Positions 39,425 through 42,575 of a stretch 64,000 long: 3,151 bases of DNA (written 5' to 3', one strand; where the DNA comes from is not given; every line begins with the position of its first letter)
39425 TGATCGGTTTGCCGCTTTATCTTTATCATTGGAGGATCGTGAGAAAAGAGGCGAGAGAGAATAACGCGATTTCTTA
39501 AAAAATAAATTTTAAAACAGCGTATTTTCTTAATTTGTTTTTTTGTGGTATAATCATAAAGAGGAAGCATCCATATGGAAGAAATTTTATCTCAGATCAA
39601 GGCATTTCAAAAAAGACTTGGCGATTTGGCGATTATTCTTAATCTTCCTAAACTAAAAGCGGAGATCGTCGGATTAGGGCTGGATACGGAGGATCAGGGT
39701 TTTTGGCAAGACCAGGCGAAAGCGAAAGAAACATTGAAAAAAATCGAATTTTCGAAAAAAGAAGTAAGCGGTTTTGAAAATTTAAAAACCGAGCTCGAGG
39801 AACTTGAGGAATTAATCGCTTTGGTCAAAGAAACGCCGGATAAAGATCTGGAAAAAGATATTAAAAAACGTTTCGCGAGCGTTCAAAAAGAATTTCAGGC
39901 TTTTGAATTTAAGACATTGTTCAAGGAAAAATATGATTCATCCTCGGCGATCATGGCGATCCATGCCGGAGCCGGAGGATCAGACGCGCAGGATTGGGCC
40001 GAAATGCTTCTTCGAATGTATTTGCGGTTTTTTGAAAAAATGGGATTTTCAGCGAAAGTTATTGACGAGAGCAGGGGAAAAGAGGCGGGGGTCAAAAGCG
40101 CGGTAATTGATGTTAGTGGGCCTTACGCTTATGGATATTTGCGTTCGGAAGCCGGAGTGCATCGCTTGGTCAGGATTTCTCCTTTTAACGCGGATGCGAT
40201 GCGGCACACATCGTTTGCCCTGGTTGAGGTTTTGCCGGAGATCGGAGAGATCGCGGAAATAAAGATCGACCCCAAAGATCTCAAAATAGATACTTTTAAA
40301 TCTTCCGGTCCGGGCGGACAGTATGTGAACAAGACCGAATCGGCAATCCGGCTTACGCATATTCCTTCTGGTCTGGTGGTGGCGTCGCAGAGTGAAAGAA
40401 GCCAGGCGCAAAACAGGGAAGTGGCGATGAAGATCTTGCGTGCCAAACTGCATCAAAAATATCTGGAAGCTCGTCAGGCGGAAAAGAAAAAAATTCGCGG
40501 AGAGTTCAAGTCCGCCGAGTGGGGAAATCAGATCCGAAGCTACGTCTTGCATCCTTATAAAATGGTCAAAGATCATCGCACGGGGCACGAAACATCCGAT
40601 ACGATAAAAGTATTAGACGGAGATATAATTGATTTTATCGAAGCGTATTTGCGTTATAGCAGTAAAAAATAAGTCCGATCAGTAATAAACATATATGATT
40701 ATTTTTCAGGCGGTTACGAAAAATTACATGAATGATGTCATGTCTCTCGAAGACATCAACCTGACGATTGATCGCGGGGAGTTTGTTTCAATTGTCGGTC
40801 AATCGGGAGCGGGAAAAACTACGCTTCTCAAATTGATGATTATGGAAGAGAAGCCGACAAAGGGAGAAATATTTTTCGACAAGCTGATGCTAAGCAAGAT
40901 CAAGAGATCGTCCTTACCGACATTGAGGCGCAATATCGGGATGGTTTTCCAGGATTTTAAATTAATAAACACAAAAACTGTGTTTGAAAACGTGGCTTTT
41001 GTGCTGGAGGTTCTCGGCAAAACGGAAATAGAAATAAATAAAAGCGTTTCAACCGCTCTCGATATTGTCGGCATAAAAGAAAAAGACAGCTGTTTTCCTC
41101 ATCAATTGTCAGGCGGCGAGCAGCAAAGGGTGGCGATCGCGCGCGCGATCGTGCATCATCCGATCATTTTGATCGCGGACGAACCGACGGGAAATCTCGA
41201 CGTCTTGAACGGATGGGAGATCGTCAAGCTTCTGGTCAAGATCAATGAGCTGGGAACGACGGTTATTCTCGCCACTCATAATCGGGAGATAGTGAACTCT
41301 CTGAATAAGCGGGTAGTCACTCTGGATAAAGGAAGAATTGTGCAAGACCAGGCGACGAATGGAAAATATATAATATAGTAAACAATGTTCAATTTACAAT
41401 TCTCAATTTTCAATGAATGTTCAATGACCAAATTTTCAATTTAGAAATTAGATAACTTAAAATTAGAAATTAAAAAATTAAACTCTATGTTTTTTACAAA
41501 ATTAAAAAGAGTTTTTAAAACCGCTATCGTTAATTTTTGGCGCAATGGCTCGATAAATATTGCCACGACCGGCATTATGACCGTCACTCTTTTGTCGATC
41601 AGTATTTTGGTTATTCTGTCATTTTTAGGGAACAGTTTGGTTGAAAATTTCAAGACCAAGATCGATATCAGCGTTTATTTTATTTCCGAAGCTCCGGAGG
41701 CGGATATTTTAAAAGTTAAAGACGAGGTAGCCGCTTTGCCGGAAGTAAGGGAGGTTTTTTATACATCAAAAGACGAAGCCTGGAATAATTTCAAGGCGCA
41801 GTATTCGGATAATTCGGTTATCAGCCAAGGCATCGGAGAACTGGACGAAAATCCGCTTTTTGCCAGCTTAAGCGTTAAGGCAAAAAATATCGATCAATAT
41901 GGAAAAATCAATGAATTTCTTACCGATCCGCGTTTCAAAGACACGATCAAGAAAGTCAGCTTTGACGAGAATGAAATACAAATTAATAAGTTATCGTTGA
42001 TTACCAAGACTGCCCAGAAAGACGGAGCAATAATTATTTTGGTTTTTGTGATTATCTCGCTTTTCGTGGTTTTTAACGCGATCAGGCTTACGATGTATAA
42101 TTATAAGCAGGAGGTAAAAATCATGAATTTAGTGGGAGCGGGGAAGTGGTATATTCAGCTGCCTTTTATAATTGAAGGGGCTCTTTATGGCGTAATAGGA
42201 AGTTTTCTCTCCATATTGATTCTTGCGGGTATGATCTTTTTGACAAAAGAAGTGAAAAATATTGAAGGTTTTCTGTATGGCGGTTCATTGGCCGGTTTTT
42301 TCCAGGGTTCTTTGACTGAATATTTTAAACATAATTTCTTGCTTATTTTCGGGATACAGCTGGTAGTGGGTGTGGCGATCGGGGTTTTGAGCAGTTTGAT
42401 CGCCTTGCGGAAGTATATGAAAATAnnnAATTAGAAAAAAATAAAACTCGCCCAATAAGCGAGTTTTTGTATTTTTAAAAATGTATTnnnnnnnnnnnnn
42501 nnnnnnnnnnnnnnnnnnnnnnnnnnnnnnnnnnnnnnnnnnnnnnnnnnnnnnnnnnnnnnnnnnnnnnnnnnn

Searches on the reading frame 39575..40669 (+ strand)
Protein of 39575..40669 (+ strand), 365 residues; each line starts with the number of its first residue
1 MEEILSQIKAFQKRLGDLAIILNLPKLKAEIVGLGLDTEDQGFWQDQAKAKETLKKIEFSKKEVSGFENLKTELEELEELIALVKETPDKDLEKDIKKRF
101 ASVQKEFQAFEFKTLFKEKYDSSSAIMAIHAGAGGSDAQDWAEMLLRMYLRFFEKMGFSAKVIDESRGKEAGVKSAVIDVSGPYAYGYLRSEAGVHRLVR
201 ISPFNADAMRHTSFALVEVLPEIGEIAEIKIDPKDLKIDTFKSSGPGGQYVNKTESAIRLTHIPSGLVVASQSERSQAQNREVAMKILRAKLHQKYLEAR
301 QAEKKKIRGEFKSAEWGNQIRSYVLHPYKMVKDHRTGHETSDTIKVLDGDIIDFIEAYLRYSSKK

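Call 18: search_protein_families(library=pfam, proteins=[window:39575-40669:+], max_evalue=0.0001)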
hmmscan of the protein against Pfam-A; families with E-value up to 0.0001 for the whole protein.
window:39575-40669:+ (365 aa): 2 families
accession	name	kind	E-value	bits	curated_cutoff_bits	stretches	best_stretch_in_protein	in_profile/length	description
PF03462.23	PCRF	-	5.8e-51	173.5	24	1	32-217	6-194/194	PCRF domain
PF00472.26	RF-1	-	5.5e-41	139.6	35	1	228-335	4-116/116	RF-1 domain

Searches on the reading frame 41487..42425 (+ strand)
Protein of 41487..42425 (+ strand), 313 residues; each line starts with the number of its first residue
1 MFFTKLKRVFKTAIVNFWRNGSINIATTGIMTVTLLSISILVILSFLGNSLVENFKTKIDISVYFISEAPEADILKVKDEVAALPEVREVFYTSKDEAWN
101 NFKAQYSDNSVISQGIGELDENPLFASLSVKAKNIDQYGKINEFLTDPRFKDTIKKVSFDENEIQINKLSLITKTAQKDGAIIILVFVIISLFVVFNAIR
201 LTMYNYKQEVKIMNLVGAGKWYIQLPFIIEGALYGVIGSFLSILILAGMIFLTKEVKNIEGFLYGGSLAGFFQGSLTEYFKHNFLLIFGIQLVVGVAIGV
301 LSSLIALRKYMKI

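Call 18: search_protein_families(library=pfam, proteins=[window:41487-42425:+], max_evalue=0.0001)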
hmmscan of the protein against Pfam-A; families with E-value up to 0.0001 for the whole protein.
window:41487-42425:+ (313 aa): 2 families
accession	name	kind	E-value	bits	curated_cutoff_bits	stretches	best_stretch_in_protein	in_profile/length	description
PF18075.7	FtsX_ECD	-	2.4e-16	60.6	23.5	1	60-145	2-87/96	FtsX extracellular domain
PF02687.27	FtsX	-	8.5e-12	45.6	25.5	1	182-312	2-117/120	FtsX-like permease C-terminal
